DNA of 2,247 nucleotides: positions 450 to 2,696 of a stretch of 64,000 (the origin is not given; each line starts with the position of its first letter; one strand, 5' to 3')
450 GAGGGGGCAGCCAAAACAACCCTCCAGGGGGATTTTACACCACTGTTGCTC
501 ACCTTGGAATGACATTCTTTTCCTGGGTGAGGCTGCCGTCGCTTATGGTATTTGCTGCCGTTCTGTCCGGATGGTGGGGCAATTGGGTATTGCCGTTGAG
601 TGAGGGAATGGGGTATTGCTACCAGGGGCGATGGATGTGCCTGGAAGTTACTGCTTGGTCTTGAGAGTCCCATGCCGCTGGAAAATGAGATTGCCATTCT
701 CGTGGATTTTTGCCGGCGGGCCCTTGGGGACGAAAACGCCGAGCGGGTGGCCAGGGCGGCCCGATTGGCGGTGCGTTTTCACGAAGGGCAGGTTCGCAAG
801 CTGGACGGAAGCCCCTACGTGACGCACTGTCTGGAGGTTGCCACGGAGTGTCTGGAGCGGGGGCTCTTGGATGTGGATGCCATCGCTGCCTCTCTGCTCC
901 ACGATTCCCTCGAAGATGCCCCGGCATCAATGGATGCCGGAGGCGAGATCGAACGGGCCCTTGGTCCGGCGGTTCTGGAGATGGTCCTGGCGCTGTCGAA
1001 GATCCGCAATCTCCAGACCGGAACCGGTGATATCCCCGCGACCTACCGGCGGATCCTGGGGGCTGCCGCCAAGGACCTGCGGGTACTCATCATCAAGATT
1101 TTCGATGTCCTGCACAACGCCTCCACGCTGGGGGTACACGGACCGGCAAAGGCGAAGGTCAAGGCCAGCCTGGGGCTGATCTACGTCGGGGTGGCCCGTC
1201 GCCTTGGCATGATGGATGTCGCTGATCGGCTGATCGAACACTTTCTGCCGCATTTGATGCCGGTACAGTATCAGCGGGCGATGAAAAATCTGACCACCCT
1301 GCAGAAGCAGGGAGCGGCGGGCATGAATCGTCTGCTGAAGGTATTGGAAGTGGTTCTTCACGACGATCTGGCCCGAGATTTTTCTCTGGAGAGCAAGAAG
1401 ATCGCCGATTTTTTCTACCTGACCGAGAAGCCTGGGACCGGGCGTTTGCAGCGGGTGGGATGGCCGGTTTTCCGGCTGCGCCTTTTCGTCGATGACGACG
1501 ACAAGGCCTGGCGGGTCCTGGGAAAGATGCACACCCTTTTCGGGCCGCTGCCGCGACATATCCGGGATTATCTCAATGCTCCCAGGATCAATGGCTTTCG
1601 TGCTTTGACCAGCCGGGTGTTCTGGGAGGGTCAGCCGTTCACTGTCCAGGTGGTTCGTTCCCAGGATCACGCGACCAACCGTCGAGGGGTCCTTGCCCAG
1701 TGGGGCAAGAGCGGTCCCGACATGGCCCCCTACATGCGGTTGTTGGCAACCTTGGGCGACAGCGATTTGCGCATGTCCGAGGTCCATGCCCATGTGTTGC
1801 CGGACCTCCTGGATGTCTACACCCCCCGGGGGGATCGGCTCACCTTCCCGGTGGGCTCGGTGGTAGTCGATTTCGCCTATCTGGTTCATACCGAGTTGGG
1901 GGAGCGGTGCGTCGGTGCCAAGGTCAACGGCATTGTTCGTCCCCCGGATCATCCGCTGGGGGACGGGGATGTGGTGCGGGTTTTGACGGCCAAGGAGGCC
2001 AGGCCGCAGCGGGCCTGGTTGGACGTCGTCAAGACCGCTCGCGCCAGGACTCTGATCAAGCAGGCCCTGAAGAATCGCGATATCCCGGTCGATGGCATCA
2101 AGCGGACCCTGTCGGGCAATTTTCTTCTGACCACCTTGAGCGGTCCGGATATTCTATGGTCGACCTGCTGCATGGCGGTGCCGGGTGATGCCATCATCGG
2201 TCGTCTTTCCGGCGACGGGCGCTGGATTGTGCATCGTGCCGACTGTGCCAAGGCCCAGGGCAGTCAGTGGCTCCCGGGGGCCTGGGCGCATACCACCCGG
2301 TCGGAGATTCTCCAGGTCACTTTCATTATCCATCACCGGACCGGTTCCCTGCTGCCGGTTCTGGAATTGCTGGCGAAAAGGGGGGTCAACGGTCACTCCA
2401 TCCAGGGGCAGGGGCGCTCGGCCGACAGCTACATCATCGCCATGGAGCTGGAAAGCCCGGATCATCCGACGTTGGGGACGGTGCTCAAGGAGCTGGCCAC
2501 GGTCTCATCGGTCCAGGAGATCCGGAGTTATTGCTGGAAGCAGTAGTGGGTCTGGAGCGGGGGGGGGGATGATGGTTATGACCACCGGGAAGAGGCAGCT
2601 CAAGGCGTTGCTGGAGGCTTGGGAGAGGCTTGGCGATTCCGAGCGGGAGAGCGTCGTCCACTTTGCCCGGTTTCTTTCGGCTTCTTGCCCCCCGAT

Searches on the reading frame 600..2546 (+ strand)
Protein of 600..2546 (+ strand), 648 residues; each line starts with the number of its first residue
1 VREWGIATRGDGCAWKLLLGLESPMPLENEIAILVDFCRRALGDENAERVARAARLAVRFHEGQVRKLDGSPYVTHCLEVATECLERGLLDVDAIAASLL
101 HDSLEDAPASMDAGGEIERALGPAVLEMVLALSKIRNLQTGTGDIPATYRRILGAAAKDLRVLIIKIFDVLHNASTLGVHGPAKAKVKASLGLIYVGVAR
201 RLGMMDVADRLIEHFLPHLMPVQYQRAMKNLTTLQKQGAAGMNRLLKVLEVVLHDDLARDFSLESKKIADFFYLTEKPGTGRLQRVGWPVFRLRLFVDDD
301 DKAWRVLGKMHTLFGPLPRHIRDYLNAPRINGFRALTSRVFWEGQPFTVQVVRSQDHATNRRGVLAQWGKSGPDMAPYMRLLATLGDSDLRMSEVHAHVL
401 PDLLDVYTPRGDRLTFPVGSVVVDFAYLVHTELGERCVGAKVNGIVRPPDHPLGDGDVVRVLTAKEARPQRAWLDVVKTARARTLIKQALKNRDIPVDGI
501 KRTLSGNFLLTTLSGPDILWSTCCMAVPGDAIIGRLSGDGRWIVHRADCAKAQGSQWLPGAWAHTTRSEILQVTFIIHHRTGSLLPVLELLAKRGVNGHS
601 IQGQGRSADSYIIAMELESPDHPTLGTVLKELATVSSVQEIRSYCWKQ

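Call 77: search_protein_families(library=pfam, proteins=[window:600-2546:+], max_evalue=0.00001)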
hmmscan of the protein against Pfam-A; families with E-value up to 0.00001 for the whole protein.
window:600-2546:+ (648 aa): 2 families
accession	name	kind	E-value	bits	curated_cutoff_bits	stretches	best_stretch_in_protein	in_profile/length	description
PF13328.12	HD_4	-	3.2e-24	85.9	27.2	1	53-204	1-155/156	HD domain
PF02824.27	TGS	-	7.4e-19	68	22.2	1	405-463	2-60/60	TGS domain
